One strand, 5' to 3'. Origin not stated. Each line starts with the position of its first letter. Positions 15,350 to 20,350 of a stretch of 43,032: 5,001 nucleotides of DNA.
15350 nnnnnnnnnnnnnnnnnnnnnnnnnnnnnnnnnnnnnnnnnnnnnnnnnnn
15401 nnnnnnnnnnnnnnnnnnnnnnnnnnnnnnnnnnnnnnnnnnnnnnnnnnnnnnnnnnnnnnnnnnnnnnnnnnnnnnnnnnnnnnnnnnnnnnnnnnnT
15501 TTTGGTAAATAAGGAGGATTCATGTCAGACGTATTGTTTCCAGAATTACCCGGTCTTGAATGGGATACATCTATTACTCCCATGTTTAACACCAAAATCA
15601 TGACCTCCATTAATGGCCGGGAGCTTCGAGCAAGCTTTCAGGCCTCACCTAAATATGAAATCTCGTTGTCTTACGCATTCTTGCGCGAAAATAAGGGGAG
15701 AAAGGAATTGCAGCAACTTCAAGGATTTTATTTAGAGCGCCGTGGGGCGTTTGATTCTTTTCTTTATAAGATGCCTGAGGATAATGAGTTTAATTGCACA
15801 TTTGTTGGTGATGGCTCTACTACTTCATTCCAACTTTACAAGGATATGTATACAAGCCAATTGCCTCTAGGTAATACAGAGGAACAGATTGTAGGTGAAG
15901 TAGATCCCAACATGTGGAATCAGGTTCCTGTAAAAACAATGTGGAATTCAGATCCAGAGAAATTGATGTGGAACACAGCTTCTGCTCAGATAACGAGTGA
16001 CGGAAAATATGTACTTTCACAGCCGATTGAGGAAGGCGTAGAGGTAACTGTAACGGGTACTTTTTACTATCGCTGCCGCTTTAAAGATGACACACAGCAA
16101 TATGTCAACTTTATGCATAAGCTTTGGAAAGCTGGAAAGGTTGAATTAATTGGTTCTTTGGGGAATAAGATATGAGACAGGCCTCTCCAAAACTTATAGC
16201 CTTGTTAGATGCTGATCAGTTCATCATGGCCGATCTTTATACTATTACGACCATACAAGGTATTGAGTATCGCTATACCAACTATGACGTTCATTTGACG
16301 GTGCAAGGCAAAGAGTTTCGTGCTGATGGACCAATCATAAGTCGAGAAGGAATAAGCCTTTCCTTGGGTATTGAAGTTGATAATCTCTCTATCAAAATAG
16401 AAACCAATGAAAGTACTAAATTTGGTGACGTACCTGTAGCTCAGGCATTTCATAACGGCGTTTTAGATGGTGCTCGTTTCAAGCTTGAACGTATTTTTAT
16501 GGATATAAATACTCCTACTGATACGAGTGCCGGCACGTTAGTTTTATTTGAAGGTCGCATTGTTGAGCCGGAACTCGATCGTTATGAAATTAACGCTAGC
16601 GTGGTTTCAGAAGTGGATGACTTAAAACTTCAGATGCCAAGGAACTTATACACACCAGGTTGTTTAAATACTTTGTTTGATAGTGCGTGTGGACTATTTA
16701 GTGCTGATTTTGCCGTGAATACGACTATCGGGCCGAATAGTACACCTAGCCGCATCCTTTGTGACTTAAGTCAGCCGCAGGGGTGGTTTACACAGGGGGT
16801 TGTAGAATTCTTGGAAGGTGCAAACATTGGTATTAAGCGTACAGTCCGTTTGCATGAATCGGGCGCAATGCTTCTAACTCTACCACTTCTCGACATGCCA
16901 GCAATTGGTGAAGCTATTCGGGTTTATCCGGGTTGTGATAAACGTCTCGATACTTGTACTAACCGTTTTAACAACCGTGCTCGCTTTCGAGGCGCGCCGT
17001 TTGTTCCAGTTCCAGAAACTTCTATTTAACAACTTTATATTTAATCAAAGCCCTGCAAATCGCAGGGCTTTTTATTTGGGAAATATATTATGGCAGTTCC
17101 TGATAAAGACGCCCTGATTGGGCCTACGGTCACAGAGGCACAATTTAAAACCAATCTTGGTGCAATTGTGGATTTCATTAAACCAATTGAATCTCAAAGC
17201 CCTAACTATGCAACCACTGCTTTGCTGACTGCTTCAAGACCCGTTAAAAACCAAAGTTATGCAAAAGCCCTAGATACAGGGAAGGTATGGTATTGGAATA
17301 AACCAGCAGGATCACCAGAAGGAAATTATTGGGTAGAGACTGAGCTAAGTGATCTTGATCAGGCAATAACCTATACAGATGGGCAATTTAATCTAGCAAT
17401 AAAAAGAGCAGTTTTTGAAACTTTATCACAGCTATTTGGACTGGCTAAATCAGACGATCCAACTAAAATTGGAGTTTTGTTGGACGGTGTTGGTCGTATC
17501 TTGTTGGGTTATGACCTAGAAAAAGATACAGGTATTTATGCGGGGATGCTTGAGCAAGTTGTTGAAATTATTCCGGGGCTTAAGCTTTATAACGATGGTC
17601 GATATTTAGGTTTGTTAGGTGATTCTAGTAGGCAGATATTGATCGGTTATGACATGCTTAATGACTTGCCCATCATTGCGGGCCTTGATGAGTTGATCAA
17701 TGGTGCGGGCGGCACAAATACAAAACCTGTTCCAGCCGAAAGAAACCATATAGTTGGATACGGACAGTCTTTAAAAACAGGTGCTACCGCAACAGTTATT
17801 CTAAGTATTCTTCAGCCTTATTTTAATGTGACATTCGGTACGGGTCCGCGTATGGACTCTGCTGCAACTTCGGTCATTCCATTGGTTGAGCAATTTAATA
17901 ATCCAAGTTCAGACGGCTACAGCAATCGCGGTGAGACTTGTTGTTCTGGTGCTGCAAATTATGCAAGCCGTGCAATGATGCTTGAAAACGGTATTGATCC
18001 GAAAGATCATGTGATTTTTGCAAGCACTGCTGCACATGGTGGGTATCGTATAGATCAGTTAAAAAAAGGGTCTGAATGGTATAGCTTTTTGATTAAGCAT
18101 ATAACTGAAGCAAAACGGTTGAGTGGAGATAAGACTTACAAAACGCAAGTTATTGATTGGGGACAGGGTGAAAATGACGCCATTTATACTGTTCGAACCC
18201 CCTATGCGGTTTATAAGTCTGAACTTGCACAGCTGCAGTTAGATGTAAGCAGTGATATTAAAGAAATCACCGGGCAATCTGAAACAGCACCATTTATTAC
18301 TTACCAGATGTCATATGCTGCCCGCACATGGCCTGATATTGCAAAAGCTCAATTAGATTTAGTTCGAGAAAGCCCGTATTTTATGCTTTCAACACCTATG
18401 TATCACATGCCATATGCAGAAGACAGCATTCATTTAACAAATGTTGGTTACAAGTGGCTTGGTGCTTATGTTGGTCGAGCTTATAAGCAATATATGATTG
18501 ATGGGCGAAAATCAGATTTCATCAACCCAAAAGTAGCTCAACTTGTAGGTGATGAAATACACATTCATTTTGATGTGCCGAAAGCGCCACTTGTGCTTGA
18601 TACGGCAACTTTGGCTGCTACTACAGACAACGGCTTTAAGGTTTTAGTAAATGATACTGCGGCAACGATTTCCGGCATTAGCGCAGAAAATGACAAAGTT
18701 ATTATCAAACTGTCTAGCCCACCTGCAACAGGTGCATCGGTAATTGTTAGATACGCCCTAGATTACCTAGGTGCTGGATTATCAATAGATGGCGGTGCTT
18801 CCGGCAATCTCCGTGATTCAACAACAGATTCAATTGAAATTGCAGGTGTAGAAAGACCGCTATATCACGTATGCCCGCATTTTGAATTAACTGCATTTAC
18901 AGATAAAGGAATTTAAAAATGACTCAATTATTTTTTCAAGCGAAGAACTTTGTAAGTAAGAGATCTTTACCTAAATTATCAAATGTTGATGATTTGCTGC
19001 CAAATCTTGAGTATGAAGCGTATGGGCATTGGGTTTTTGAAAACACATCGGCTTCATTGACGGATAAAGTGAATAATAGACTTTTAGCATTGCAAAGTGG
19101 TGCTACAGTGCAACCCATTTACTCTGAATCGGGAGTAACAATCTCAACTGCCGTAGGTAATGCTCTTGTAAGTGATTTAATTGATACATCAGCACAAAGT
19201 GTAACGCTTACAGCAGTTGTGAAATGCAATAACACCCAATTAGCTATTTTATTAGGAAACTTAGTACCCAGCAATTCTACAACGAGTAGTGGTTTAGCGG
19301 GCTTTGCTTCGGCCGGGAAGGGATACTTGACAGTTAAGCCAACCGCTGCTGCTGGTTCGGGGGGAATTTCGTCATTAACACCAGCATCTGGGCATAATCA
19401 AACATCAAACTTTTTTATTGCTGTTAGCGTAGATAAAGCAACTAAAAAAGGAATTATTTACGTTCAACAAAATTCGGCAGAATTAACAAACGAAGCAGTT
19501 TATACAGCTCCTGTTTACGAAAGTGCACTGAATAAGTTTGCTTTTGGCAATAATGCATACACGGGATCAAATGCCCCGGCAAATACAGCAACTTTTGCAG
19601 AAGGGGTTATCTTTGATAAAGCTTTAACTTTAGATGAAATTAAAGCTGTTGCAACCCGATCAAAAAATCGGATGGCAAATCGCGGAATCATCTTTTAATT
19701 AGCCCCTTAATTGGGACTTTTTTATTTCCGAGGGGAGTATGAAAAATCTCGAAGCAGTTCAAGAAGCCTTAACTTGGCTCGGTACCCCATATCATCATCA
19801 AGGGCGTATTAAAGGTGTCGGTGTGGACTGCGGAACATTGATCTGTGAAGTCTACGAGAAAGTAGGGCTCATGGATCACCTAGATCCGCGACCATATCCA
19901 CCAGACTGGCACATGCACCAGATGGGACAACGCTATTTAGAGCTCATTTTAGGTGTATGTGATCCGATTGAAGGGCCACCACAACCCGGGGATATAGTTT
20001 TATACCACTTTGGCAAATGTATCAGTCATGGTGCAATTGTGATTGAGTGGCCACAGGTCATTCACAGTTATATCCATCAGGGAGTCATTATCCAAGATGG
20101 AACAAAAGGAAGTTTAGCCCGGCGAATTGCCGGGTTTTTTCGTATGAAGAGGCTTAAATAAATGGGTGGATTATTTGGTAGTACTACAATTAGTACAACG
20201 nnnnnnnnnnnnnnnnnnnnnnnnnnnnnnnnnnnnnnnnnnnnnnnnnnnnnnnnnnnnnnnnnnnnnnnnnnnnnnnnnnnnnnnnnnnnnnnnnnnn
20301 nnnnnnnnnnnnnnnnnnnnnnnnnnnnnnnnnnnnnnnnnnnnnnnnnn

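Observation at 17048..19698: Acetylesterase-domain tail protein plus LamG-like partner inserted into a GTA-like distal tail cassette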

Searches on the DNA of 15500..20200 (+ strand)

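Call 5: search_dna_similar(query=window:15500-20200:+, collection=phages, mode=near, max_rows=25)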
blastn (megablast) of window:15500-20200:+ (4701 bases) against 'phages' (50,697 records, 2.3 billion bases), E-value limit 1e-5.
Records with a match: 6; places in all: 6; records where one place covers at least 80% of the query: 1.
Best place of each record, by identity: >=99% 1; 95-99% 3; 60-80% 2.
By first word of the organism name: Acinetobacter 6.
By host as written in the record: Acinetobacter baumannii DSM 106838 3; - 2; Acinetobacter baumannii 1.
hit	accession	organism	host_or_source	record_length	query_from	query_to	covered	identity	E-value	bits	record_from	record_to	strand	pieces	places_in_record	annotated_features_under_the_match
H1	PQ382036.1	Acinetobacter phage vB_AbaSI_5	Acinetobacter baumannii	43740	1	4701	100%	99.1%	0e+0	8455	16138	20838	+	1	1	hypothetical protein (x2) | DUF2163 domain-containing protein | DUF2460 domain-containing protein | NlpC/P60 family protein | tail protein (x2)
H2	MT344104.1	Acinetobacter phage fLi-Aba02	Acinetobacter baumannii DSM 106838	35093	2008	4225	47%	97.8%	0e+0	3831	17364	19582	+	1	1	hypothetical protein (x2)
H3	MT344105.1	Acinetobacter phage fLi-Aba03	Acinetobacter baumannii DSM 106838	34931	2008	4225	47%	97.8%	0e+0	3831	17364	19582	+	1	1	hypothetical protein (x2)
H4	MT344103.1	Acinetobacter phage fEg-Aba01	Acinetobacter baumannii DSM 106838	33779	2008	4225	43%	97.6%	0e+0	3449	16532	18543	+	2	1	hypothetical protein (x2)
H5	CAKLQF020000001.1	Acinetobacter phage MD-2021a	not known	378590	1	343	7%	77.0%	6e-47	196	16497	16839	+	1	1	Uncharacterized conserved protein | Uncharacterised protein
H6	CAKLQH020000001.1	Acinetobacter phage MD-2021a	not known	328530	1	343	7%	77.0%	6e-47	196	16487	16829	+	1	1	Uncharacterized conserved protein | Uncharacterised protein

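Call 8: get_annotated_region(hit=H1, flank=6000)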
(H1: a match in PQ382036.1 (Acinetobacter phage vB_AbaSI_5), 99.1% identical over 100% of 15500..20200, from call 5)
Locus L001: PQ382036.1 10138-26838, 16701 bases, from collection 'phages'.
description: Acinetobacter phage vB_AbaSI_5, complete genome.
organism: Acinetobacter phage vB_AbaSI_5 (NCBI taxid 3400158)
taxonomy: Viruses; Duplodnaviria; Heunggongvirae; Uroviricota; Caudoviricetes
host: Acinetobacter baumannii; source: -; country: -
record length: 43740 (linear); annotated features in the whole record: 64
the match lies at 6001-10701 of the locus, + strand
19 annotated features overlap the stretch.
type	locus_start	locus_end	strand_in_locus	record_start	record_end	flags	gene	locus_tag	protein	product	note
CDS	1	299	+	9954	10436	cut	-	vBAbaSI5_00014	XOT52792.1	hypothetical protein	-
CDS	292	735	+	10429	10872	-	-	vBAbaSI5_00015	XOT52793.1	hypothetical protein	-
CDS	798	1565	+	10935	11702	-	-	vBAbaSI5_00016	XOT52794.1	hypothetical protein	-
CDS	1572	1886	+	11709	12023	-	-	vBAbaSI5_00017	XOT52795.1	hypothetical protein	-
CDS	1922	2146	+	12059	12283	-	-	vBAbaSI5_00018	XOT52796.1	hypothetical protein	-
CDS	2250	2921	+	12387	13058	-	-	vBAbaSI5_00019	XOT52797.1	GDSL-type esterase/lipase family protein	-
CDS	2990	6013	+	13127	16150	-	-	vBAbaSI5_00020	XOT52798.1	tail protein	-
CDS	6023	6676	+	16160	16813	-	-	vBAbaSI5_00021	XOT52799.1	DUF2460 domain-containing protein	-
CDS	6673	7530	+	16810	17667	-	-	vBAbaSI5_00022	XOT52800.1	DUF2163 domain-containing protein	-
CDS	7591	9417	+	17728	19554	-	-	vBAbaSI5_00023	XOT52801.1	hypothetical protein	-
CDS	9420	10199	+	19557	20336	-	-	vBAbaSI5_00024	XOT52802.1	hypothetical protein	-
CDS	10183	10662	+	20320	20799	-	-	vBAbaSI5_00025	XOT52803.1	NlpC/P60 family protein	-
CDS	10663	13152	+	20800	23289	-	-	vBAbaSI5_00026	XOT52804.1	tail protein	-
CDS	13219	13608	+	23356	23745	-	-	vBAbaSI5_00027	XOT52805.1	hypothetical protein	-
CDS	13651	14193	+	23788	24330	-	-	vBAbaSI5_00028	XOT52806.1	N-acetylmuramidase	-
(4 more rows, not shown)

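Call 9: get_annotated_region(hit=H2, flank=7000)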
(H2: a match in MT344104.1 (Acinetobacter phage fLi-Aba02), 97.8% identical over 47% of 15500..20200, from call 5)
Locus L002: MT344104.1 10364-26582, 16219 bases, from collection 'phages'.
description: Acinetobacter phage fLi-Aba02, complete genome.
organism: Acinetobacter phage fLi-Aba02 (NCBI taxid 2736182)
taxonomy: Viruses; Duplodnaviria; Heunggongvirae; Uroviricota; Caudoviricetes
host: Acinetobacter baumannii DSM 106838; source: -; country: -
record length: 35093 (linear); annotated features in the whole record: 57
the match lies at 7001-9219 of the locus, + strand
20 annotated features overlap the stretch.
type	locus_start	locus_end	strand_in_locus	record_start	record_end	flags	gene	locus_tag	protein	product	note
CDS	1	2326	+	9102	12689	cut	-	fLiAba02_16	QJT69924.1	tail length tape-measure protein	-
CDS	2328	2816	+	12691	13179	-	-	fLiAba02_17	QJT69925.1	hypothetical protein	-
CDS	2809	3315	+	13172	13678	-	-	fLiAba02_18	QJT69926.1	hypothetical protein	-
CDS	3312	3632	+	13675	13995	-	-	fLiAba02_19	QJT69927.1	peptidoglycan hydrolase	-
CDS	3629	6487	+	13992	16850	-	-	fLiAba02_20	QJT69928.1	hypothetical protein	Phage-related protein, tail component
CDS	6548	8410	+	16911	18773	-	-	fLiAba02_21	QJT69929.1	hypothetical protein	Similarity to acetylxylan esterase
CDS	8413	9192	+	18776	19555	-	-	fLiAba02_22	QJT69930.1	hypothetical protein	Similarity to Concanavalin A-like lectin/glucanases superfamily protein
CDS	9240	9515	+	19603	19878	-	-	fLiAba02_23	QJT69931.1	holin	-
CDS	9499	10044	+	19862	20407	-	-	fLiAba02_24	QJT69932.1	lysozyme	-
CDS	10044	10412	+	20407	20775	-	-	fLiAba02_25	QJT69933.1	hypothetical protein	-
CDS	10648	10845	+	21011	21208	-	-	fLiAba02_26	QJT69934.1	hypothetical protein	-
misc_feature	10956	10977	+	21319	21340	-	-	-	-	-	attachment site attP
CDS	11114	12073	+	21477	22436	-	-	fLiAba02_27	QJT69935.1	integrase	-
CDS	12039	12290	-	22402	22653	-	-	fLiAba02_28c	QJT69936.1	excisionase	-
CDS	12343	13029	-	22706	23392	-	-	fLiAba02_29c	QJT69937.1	arginine repressor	-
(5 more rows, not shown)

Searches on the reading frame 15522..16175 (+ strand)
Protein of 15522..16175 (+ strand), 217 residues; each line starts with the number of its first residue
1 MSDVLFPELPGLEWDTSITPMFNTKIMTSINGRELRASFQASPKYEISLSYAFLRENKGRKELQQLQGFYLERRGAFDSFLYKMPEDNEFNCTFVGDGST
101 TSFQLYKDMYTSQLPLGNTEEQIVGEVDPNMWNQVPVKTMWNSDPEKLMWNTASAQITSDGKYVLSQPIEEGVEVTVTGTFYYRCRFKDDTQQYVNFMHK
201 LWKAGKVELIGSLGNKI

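Call 3: search_protein_families(library=pfam, proteins=[window:15522-16175:+], max_evalue=0.1)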
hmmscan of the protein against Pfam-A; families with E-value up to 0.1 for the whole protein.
window:15522-16175:+ (217 aa): 1 family
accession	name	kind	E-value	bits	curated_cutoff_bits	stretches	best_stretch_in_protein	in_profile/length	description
PF09343.15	DUF2460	-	4.6e-35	121.4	30.4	1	3-210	2-202/205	Conserved hypothetical protein 2217 (DUF2460)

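Call 4: search_protein_families(library=phrogs, proteins=[window:15522-16175:+], max_evalue=0.01)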
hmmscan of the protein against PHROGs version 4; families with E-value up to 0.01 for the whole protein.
window:15522-16175:+ (217 aa): 2 families
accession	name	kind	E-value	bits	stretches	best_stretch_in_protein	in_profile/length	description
phrog_2913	-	other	5.6e-69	234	1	1-216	102-301/306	glycoside hydrolase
phrog_1302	-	tail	0.0016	19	1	14-89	12-83/201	distal tail protein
